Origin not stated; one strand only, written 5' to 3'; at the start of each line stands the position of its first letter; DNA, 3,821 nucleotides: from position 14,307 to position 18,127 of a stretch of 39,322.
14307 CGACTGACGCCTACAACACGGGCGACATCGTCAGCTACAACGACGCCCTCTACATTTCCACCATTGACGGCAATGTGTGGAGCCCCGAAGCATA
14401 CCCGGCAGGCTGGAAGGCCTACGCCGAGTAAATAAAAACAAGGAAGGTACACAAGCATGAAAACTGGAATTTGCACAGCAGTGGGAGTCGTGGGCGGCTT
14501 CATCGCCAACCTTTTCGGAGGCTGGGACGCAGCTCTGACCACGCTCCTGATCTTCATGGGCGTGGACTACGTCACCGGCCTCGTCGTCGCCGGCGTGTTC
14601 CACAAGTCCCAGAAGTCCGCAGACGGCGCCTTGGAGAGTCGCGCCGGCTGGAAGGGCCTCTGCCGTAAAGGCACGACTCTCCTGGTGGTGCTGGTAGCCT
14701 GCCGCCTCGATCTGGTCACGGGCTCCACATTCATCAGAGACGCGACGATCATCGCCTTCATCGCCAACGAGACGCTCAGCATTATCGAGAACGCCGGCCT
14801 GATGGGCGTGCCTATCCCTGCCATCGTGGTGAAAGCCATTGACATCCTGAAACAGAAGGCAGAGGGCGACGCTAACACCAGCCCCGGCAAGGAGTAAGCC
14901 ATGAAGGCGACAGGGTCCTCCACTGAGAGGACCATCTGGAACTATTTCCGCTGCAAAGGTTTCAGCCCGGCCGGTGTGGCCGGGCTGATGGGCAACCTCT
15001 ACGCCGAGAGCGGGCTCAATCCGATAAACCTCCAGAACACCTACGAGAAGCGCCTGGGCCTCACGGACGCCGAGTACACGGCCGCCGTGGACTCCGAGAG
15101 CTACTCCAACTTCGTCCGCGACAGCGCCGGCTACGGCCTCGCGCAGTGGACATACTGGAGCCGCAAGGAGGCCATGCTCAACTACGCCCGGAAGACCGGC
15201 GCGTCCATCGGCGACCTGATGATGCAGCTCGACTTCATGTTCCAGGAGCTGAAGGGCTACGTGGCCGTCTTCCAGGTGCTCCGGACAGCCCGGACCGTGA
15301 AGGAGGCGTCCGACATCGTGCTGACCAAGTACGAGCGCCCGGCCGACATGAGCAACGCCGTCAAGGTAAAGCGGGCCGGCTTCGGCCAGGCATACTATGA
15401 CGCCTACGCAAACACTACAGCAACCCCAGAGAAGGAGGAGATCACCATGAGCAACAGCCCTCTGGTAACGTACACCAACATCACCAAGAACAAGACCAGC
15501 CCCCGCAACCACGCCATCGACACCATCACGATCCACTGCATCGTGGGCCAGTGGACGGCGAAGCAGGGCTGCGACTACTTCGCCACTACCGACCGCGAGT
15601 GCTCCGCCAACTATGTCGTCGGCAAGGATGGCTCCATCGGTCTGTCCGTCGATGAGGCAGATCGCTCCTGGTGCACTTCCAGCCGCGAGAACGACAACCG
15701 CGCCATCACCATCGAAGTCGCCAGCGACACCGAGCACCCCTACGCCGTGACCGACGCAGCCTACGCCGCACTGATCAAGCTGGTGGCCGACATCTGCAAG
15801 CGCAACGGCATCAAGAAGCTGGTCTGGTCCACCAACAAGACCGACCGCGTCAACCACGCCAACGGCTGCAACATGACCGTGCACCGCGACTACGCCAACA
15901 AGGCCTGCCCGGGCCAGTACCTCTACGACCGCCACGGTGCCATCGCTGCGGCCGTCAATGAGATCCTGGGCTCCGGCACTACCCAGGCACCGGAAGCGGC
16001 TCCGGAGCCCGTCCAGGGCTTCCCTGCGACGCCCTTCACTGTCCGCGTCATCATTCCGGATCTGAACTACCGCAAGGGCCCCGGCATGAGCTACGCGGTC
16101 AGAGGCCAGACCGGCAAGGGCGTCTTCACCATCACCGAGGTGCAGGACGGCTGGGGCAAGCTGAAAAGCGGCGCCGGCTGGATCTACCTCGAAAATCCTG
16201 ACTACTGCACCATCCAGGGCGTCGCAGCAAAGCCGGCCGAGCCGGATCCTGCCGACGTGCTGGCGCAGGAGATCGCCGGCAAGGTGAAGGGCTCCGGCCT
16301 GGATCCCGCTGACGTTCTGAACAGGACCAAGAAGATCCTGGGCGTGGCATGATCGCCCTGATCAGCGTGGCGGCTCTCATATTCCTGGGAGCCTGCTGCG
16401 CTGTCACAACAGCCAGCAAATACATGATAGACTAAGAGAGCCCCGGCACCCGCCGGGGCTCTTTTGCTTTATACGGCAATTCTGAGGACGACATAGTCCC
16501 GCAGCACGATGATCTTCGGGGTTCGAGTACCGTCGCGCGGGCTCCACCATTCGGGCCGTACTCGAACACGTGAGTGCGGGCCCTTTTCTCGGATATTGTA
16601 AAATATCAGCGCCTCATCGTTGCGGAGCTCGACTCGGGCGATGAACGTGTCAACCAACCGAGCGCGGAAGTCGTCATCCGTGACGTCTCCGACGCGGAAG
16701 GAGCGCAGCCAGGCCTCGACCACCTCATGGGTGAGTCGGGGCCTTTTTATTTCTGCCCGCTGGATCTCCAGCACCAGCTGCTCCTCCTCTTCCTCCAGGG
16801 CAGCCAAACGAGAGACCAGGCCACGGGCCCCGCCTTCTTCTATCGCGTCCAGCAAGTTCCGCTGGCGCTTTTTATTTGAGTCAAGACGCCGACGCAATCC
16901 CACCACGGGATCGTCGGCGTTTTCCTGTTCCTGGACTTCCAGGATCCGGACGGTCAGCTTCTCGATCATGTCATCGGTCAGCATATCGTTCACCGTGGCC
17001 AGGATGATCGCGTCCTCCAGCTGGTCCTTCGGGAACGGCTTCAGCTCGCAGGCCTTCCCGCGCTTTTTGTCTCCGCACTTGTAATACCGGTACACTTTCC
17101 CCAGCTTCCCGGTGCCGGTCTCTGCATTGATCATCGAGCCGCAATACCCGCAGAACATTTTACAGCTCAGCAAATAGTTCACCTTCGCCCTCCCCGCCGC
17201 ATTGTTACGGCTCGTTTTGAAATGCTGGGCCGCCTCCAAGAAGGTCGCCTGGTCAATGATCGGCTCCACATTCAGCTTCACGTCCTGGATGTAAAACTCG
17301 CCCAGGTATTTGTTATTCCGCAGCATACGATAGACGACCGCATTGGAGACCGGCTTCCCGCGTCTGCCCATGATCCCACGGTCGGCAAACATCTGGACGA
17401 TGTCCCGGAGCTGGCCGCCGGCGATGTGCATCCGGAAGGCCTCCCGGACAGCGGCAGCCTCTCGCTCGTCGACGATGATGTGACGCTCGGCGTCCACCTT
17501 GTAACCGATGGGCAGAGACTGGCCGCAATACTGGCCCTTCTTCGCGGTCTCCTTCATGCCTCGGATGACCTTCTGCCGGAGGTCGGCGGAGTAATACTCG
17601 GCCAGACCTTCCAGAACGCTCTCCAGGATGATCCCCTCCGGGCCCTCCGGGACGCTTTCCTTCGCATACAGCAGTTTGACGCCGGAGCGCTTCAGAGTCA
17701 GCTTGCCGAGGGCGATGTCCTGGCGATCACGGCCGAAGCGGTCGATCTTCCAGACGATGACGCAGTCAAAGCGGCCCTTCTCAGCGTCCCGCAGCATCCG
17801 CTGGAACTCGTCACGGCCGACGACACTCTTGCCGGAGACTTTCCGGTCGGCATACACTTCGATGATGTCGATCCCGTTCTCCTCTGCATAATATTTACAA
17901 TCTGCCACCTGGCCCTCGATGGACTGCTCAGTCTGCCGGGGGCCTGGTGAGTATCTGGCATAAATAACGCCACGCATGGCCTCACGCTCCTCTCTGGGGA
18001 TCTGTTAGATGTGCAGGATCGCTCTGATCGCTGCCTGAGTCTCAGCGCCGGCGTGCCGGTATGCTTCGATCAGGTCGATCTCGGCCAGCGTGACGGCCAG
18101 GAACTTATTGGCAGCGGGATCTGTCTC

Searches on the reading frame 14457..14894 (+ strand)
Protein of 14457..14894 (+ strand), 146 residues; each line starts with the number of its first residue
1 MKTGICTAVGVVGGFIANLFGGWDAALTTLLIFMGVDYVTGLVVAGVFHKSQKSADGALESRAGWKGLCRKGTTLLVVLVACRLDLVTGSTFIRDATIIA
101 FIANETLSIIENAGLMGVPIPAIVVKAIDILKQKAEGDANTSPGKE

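Call 84: search_protein_families(library=pfam, max_evalue=0.001, proteins=[window:14457-14894:+])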
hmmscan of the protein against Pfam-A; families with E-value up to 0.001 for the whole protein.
window:14457-14894:+ (146 aa): 1 family
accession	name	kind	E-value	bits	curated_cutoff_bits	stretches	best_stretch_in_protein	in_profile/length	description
PF05105.17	Phage_holin_4_1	-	3.7e-37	127.4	22.2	1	15-132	2-115/116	Bacteriophage holin family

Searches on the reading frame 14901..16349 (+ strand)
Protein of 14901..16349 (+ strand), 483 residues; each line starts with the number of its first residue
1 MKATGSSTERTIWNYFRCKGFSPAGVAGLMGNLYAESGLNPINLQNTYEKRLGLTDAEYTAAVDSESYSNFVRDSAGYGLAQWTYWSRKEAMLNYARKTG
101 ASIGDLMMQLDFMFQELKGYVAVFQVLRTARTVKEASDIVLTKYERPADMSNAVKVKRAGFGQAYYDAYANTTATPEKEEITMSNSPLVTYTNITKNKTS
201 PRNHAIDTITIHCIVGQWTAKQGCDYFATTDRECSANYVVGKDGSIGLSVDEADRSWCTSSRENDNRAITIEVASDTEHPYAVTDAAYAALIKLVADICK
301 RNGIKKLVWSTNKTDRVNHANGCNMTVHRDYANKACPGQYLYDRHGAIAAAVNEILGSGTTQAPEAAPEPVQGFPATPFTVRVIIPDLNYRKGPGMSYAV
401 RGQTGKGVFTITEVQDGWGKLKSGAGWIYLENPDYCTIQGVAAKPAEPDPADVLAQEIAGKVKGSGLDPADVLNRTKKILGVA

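Call 83: search_protein_families(library=phrogs, max_evalue=0.001, proteins=[window:14901-16349:+])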
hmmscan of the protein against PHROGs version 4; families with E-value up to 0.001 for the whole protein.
window:14901-16349:+ (483 aa): 17 families
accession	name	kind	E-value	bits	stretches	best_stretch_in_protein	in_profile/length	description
phrog_20388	-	lysis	3e-128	430.1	1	1-362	1-365/527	endolysin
phrog_7698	-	lysis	2.7e-59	202.5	1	183-425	1-218/316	endolysin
phrog_1794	-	lysis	2e-43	150.1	2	178-365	25-204/336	amidase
phrog_19265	-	unknown function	2.1e-22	81.2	1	199-357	17-161/293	-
phrog_833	-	lysis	1.1e-21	78.8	1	181-343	3-154/294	endolysin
phrog_14048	-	lysis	4.3e-16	60.5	1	191-328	11-156/305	endolysin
phrog_1493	-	lysis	1.5e-15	58.3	1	197-374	25-182/394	endolysin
phrog_9570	-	tail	5.4e-15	56.3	1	9-204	480-659/689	tail length tape measure protein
phrog_2338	-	lysis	7.4e-14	52.9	1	193-443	15-266/346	endolysin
phrog_8949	-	unknown function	4.9e-12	47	1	12-119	339-418/557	-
phrog_11037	-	unknown function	3.6e-09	37.3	1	10-235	19-214/365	-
phrog_9611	-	lysis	2.7e-08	34.7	1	202-361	14-174/246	endolysin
phrog_19487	-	tail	1.4e-06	27.9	1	6-42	823-859/1147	tail length tape measure protein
phrog_8164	-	lysis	5.6e-06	26.9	1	195-342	15-163/320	endolysin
phrog_3393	-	lysis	1.1e-05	26.4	1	196-367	14-181/342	endolysin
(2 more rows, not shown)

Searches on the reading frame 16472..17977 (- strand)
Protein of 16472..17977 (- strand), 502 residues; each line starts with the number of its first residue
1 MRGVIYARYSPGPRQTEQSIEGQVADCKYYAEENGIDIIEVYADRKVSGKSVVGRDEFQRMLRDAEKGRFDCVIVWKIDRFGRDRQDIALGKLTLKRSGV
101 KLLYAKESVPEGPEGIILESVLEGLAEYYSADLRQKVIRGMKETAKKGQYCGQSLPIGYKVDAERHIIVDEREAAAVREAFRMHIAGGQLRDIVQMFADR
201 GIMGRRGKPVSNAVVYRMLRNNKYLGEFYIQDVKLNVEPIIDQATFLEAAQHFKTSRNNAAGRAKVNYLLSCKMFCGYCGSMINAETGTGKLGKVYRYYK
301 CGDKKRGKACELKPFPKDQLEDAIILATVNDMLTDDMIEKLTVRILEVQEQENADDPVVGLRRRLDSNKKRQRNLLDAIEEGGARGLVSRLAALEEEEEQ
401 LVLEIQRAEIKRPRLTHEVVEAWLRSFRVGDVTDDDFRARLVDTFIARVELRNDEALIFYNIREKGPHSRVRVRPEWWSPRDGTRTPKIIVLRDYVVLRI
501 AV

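Call 84: search_protein_families(library=pfam, max_evalue=0.001, proteins=[window:16472-17977:-])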
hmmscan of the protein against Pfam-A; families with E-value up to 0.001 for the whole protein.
window:16472-17977:- (502 aa): 3 families
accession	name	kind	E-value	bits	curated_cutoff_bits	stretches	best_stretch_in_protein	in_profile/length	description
PF00239.26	Resolvase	-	2.7e-29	102.6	23.3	1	4-150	2-145/145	Resolvase, N terminal domain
PF07508.19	Recombinase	-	3.1e-12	47.1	21.1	1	172-254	2-100/102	Recombinase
PF13408.12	Zn_ribbon_recom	-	1.5e-10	41.7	25.3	1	269-325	1-54/58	Recombinase zinc beta ribbon domain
